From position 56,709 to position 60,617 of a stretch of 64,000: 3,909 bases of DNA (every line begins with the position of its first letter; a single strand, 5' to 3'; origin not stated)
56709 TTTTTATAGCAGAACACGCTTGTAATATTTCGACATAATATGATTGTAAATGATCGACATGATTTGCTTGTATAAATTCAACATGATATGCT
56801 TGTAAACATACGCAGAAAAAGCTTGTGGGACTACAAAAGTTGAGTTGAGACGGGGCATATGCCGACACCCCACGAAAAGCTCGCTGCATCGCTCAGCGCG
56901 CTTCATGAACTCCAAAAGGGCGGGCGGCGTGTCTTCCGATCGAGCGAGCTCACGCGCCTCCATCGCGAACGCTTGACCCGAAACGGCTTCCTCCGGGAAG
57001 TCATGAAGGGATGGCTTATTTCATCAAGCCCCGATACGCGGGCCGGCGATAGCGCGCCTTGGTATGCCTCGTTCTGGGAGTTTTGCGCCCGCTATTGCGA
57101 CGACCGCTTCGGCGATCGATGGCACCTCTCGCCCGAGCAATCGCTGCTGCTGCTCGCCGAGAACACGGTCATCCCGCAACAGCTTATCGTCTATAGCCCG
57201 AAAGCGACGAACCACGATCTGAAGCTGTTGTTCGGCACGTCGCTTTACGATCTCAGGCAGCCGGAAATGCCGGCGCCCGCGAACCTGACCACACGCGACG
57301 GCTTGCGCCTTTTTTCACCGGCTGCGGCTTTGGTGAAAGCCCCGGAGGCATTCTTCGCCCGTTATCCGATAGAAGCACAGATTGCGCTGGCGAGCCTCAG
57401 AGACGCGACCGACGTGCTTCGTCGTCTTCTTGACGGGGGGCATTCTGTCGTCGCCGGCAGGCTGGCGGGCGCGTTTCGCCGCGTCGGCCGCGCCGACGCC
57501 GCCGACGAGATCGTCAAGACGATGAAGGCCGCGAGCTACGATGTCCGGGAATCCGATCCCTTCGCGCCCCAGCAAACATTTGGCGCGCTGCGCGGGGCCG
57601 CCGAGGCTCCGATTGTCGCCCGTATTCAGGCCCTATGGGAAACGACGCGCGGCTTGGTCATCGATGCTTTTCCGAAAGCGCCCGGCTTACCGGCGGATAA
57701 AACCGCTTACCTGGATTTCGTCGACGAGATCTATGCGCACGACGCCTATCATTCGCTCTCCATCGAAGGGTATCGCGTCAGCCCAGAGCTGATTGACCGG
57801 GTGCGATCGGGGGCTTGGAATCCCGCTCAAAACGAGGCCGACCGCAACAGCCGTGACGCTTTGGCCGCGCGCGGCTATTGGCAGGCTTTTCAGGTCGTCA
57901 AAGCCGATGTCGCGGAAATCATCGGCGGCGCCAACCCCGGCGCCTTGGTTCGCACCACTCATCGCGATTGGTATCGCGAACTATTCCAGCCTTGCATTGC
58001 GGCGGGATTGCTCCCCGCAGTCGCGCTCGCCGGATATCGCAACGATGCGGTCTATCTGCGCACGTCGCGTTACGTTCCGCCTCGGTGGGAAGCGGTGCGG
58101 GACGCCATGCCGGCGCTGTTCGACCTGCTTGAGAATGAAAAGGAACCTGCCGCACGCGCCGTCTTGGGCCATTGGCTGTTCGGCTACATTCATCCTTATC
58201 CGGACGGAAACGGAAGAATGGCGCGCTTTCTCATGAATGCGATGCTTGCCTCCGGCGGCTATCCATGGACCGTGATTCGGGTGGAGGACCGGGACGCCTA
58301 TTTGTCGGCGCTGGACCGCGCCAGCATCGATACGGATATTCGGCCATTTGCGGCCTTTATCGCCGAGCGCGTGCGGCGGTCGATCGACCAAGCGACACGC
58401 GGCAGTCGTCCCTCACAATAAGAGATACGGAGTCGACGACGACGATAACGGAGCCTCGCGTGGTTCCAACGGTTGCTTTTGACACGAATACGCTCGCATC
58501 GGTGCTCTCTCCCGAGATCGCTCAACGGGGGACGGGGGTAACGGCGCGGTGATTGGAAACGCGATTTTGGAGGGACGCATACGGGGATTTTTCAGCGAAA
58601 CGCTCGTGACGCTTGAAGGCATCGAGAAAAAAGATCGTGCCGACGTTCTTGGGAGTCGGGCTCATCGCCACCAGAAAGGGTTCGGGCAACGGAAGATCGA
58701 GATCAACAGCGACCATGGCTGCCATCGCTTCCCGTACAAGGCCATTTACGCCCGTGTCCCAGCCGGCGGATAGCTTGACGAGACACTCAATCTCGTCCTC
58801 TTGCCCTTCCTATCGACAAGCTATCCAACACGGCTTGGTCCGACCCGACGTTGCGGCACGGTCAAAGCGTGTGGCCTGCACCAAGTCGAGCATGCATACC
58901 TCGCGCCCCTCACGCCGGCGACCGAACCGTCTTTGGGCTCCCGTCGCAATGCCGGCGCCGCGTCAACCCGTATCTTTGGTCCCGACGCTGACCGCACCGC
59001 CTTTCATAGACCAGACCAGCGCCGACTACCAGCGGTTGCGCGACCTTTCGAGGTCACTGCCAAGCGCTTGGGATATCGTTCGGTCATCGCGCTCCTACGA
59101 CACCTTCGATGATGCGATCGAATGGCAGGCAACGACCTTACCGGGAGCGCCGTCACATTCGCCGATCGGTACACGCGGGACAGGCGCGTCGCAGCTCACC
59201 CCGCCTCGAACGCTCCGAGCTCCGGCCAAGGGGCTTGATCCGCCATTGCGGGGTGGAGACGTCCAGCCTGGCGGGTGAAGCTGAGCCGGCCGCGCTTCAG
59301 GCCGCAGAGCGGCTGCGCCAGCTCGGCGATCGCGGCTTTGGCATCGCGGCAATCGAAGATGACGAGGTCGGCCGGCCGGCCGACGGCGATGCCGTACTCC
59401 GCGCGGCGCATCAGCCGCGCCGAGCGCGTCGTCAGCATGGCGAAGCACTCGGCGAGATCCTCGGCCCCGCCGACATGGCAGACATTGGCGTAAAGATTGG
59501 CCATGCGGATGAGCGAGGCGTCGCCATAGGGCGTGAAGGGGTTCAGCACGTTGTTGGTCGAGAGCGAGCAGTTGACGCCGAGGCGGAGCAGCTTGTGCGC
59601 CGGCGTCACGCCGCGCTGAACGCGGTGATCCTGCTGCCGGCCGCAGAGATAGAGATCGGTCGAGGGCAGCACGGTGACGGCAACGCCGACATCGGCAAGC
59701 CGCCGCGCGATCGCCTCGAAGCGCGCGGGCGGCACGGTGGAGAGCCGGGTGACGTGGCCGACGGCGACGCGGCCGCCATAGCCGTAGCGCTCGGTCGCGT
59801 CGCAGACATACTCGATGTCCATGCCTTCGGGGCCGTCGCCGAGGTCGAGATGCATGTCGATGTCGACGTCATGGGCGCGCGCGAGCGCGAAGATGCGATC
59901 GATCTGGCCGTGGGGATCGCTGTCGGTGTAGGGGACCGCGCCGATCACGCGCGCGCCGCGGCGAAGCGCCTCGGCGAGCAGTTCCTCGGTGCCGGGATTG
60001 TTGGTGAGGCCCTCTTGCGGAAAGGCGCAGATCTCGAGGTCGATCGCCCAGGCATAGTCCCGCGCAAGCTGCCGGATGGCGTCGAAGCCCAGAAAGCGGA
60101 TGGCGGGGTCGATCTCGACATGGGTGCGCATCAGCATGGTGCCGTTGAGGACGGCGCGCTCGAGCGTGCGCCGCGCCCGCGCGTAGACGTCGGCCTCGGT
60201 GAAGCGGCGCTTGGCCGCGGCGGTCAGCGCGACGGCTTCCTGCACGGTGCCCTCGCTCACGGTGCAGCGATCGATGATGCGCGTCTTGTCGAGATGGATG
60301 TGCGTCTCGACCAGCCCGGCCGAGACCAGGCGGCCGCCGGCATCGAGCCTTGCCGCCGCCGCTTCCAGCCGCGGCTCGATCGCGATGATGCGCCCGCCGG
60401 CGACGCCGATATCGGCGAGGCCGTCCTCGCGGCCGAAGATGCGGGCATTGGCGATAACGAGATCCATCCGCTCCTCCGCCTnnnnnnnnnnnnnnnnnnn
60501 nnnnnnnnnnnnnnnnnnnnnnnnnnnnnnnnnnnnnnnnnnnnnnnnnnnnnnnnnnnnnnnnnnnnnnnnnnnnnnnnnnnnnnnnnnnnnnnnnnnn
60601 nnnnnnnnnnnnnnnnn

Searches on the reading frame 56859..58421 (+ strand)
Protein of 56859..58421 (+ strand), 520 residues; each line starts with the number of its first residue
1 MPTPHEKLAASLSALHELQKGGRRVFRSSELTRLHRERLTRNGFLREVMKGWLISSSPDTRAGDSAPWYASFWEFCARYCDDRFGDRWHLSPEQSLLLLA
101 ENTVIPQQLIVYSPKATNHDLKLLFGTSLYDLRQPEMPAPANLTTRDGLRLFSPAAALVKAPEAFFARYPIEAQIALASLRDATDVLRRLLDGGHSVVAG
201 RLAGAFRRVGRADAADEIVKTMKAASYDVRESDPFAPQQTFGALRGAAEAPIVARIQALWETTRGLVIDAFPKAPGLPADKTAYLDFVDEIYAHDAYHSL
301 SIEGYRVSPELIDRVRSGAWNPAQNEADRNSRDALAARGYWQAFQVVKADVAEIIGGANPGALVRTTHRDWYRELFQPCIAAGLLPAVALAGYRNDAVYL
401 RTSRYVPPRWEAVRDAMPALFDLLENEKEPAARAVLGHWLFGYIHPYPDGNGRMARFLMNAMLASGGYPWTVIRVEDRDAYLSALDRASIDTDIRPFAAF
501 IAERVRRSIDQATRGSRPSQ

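Call 5: search_protein_families(library=pfam, proteins=[window:56859-58421:+], max_evalue=0.01)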
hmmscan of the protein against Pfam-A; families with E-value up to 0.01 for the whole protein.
window:56859-58421:+ (520 aa): 1 family
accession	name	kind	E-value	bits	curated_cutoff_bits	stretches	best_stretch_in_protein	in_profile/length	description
PF02661.23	Fic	-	8.2e-14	52.7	24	1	376-463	19-93/93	Fic/DOC family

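Call 6: search_protein_families(library=padloc, proteins=[window:56859-58421:+], max_evalue=0.01)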
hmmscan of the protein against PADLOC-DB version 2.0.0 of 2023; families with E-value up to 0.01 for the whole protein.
window:56859-58421:+ (520 aa): 8 families
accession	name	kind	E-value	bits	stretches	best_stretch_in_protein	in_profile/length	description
PDLC03963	SoFic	-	1.8e-21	74.9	1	288-514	53-269/361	-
PDLC04966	PDC-S24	-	2.5e-14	51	1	393-468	255-341/497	-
PDLC04840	PDC-S04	-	1.3e-11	42.7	1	421-491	132-202/227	-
PDLC04836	PDC-S04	-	1.5e-09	35.4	1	296-489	30-213/244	-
PDLC04837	PDC-S04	-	4.2e-09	34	1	413-503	132-222/234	-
PDLC04839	PDC-S04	-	8.2e-09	33.4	1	438-505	134-202/205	-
PDLC04838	PDC-S04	-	9.2e-06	23.6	1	443-506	142-203/209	-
PDLC04842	PDC-S04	-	0.0083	13.9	0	444-492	111-159/202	-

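Call 7: search_protein_families(library=ncbifam, proteins=[window:56859-58421:+], max_evalue=0.01)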
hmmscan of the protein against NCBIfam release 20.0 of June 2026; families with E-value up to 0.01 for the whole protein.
window:56859-58421:+ (520 aa): 3 families
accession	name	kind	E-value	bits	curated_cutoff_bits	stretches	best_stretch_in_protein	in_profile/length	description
TIGR02613.1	mob_myst_B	hypoth_equivalog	0.0001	22.2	124.4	1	434-500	112-184/186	mobile mystery protein B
NF046030.1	ProtAdlyltaseSoFic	equivalog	0.00017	20.6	550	1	413-463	159-211/361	protein adenylyltransferase Fic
NF046029.1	ProtAdlyltaseNmFic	equivalog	0.0067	16.2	230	0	444-493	96-146/177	protein adenylyltransferase Fic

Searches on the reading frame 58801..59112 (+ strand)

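Call 45: search_protein_families(library=pfam, proteins=[window:58801-59112:+], max_evalue=0.01)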
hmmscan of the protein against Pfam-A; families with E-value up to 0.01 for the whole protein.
window:58801-59112:+ (103 aa): 1 family
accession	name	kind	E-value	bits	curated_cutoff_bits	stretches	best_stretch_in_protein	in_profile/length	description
PF22451.2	NirdL-like_HTH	-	0.0016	18.4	27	1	73-102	9-40/47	Siroheme decarboxylase NirDL-like HTH domain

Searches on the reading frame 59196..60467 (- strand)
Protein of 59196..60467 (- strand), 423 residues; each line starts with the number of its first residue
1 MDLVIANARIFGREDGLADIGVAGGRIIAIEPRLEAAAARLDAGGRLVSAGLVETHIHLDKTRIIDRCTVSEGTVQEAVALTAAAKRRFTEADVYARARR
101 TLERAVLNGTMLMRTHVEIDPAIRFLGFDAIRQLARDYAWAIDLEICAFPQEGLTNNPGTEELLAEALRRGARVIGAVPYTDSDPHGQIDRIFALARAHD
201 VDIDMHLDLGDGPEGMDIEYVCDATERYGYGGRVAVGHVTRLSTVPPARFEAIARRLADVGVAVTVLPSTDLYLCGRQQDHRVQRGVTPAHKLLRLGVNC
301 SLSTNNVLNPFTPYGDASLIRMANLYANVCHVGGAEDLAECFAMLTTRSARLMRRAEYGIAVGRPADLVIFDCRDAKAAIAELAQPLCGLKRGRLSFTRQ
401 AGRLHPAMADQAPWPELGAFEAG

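Call 45: search_protein_families(library=pfam, proteins=[window:59196-60467:-], max_evalue=0.01)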
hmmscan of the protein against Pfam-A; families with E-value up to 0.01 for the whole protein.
window:59196-60467:- (423 aa): 2 families
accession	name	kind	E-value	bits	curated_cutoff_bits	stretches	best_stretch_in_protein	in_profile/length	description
PF07969.17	Amidohydro_3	-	1.7e-31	110.7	29.7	2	153-376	218-448/472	Amidohydrolase family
PF01979.26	Amidohydro_1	-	3.2e-18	66.5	25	1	48-386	2-335/345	Amidohydrolase family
